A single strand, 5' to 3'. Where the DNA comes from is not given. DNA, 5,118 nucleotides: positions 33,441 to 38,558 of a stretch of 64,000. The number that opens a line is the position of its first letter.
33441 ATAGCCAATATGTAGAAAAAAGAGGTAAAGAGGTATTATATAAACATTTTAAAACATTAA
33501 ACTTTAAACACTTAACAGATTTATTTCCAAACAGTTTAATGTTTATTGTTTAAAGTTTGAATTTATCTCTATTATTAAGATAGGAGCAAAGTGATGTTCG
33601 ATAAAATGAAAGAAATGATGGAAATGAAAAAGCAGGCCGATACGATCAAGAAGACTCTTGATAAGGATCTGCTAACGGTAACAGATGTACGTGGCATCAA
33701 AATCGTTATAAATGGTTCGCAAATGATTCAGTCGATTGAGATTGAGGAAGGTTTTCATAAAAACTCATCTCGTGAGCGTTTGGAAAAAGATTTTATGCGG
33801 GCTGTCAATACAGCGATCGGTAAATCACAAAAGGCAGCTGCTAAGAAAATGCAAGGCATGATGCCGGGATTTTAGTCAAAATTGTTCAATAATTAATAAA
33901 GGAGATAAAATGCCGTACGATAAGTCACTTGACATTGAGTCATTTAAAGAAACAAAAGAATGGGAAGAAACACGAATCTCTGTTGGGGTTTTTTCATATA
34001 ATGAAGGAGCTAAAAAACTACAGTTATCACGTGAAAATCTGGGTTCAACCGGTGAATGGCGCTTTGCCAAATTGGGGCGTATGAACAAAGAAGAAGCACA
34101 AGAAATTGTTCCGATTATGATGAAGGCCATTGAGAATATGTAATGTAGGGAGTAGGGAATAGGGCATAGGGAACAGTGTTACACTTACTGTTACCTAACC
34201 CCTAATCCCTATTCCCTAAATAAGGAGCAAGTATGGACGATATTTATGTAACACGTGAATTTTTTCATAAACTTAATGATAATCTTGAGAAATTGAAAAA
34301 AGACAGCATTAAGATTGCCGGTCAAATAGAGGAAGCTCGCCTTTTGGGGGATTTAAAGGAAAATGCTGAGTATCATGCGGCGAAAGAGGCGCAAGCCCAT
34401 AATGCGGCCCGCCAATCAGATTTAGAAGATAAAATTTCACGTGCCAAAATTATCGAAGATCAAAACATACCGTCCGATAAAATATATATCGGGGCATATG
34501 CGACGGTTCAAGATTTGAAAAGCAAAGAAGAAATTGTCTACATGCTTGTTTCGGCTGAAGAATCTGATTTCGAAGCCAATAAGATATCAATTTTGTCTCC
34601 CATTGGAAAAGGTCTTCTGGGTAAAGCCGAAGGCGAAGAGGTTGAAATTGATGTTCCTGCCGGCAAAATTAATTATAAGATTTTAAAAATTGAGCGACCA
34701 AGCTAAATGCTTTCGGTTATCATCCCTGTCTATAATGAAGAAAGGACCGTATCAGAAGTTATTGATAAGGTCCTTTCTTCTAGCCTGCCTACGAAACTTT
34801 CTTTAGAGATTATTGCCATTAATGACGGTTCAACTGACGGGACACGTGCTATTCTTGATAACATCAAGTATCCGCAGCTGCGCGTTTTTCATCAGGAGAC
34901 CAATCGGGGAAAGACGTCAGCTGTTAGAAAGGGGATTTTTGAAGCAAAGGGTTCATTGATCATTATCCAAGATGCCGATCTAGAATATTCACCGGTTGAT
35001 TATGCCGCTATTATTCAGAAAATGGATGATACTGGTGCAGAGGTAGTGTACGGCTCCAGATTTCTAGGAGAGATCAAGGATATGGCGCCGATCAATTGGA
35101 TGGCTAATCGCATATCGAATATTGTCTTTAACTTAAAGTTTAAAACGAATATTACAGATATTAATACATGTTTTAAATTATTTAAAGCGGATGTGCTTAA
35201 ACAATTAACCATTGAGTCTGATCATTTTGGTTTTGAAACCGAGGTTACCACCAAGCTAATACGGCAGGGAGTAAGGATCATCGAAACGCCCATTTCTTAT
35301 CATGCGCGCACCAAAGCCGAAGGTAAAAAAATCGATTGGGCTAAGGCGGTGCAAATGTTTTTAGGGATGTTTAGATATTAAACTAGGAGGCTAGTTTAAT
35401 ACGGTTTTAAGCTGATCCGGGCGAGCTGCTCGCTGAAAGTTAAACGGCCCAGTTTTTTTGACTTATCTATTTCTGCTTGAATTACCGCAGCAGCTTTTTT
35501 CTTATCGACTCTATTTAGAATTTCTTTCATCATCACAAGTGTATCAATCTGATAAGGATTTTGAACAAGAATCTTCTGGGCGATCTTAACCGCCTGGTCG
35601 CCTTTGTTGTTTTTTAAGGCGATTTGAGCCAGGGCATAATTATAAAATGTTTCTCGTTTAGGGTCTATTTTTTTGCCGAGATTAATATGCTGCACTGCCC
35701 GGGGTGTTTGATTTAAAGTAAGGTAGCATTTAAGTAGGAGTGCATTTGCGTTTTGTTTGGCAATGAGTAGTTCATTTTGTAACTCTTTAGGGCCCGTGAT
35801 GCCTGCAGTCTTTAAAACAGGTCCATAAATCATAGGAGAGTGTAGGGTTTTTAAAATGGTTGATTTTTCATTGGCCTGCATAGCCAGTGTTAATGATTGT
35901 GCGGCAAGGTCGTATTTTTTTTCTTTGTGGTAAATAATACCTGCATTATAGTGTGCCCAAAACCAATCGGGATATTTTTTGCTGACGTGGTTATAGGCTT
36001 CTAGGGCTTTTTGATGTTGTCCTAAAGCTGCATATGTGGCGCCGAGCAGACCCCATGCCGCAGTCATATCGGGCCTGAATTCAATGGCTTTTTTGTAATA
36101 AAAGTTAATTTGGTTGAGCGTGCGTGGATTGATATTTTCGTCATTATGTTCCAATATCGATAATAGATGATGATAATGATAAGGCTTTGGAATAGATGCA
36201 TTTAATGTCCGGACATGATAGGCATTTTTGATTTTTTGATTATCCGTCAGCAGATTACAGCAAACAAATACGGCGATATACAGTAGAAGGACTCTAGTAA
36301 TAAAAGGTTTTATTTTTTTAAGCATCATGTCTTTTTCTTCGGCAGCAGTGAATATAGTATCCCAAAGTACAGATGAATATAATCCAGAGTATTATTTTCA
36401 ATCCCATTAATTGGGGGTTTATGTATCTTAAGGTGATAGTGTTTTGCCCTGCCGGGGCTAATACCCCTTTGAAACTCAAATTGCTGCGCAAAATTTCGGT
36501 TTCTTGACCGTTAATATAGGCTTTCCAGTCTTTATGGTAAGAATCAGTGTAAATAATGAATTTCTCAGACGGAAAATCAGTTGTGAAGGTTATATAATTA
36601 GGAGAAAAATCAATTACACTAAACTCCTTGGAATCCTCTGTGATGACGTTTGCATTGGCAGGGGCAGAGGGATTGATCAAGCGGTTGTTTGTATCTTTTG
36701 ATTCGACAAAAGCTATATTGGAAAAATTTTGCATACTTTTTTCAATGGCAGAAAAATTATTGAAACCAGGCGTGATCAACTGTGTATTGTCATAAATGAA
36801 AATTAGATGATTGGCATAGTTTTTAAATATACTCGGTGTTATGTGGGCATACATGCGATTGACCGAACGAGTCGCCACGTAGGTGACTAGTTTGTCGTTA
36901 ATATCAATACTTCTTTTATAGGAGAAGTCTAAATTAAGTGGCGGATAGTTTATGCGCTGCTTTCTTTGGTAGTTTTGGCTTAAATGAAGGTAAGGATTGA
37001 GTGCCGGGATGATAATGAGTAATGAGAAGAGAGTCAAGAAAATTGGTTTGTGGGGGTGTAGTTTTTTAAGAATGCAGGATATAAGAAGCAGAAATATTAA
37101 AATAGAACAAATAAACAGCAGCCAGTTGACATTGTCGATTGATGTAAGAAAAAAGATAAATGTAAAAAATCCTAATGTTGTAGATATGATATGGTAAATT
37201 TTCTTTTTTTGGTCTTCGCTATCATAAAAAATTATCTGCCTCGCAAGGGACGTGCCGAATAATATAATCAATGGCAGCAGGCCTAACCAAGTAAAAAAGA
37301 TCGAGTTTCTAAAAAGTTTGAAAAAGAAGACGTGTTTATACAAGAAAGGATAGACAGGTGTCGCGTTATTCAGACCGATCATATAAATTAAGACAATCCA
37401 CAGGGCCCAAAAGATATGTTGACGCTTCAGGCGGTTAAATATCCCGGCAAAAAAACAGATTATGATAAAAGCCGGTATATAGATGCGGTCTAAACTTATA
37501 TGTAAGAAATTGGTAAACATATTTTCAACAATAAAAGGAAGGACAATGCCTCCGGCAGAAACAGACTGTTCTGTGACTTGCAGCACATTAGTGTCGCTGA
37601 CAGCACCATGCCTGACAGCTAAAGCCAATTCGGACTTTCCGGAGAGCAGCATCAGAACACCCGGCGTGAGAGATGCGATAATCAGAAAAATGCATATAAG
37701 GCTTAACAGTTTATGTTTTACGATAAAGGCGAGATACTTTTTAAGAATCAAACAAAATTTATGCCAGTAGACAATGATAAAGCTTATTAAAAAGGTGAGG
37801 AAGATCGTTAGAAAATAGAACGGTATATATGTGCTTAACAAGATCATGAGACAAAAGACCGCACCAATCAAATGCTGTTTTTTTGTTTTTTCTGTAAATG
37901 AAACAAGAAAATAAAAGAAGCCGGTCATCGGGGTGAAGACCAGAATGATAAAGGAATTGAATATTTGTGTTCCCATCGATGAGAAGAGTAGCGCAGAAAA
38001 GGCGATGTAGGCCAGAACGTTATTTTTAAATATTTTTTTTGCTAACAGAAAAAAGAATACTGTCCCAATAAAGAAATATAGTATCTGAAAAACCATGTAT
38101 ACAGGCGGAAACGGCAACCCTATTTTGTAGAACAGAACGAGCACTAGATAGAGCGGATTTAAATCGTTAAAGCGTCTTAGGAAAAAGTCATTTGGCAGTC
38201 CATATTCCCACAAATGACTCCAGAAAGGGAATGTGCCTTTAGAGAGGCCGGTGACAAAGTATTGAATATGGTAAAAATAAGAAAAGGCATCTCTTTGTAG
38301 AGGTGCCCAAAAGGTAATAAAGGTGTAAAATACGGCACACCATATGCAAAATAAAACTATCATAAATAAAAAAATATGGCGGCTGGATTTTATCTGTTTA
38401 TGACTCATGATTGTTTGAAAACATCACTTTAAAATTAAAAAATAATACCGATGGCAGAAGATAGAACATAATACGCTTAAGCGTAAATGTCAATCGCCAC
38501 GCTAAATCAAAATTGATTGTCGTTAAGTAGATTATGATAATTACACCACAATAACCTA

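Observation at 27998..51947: Dispersed family of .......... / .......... palindromic intergenic elements (three copies)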

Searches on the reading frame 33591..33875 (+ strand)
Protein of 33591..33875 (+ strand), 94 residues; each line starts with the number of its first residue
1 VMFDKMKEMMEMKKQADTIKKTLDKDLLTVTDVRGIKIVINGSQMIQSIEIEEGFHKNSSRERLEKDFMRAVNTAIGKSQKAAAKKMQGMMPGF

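Call 70: search_protein_families(library=pfam, proteins=[window:33591-33875:+], max_evalue=0.00001)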
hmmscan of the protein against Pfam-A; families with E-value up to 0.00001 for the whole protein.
window:33591-33875:+ (94 aa): 1 family
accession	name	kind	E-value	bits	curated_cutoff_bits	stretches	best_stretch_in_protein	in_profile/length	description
PF02575.21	YbaB_DNA_bd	-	2.5e-12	47.2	25.5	1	6-93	1-89/91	YbaB/EbfC DNA-binding family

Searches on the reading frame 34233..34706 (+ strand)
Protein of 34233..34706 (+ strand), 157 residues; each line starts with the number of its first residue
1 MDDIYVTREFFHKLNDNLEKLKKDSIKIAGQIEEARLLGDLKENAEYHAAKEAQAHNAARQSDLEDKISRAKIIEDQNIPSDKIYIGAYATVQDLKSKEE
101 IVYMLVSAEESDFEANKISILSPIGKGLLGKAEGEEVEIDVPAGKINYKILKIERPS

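Call 68: search_protein_families(library=pfam, proteins=[window:34233-34706:+], max_evalue=0.00001)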
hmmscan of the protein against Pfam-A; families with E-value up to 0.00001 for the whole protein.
window:34233-34706:+ (157 aa): 2 families
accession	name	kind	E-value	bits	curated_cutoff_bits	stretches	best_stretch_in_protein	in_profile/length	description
PF01272.25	GreA_GreB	-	1.2e-25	89.7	26.9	1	80-154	2-76/77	Transcription elongation factor, GreA/GreB, C-term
PF03449.20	GreA_GreB_N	-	1.5e-20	73.6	24.5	1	4-73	1-71/71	Transcription elongation factor, N-terminal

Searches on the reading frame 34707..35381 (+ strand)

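Call 68: search_protein_families(library=pfam, proteins=[window:34707-35381:+], max_evalue=0.00001)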
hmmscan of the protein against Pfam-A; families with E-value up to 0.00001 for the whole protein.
window:34707-35381:+ (224 aa): 3 families
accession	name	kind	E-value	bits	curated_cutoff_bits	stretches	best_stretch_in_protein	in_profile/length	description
PF00535.33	Glycos_transf_2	-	6.5e-34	117.7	23.3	1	3-167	1-167/168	Glycosyl transferase family 2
PF13641.12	Glyco_tranf_2_3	-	2.4e-08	34.7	27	1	2-192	3-202/230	Glycosyltransferase like family 2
PF10111.15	Glyco_tranf_2_2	-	4.7e-07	30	27.3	1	3-104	1-104/276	Glycosyltransferase like family 2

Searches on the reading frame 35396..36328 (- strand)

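Call 68: search_protein_families(library=pfam, proteins=[window:35396-36328:-], max_evalue=0.00001)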
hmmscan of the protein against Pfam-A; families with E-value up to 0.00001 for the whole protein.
window:35396-36328:- (310 aa): 10 families
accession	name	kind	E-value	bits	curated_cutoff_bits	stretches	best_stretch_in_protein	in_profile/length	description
PF00515.34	TPR_1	-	5e-12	45.5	27.8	0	91-115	3-27/34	Tetratricopeptide repeat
PF07719.23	TPR_2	-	2e-11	43.5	27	0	91-121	3-33/34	Tetratricopeptide repeat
PF14559.12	TPR_19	-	2.5e-11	44.2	25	0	77-121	13-57/68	Tetratricopeptide repeat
PF13428.12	TPR_14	-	3.4e-10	40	23.5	0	90-130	2-42/44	Tetratricopeptide repeat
PF13414.12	TPR_11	-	3.8e-08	33.3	26.8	0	97-135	2-40/42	TPR repeat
PF13181.12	TPR_8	-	4.2e-08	33.2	25.7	0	91-115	3-27/34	Tetratricopeptide repeat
PF13431.12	TPR_17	-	2.5e-07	30.9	24.4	0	77-110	1-34/34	Tetratricopeptide repeat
PF13424.12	TPR_12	-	8.5e-07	29.5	30.1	0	88-153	2-75/77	Tetratricopeptide repeat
PF13432.12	TPR_16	-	1.1e-06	29.4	32.7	0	78-113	20-55/65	Tetratricopeptide repeat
PF13174.12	TPR_6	-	1.2e-06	29.3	26.3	0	95-121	6-32/33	Tetratricopeptide repeat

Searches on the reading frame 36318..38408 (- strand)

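Call 68: search_protein_families(library=pfam, proteins=[window:36318-38408:-], max_evalue=0.00001)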
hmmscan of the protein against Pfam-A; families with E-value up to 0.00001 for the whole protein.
window:36318-38408:- (696 aa): 1 family
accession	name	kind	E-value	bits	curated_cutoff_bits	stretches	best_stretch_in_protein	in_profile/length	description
PF09586.16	YfhO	-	3.2e-07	29.6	28.5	1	593-667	753-828/835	Bacterial membrane protein YfhO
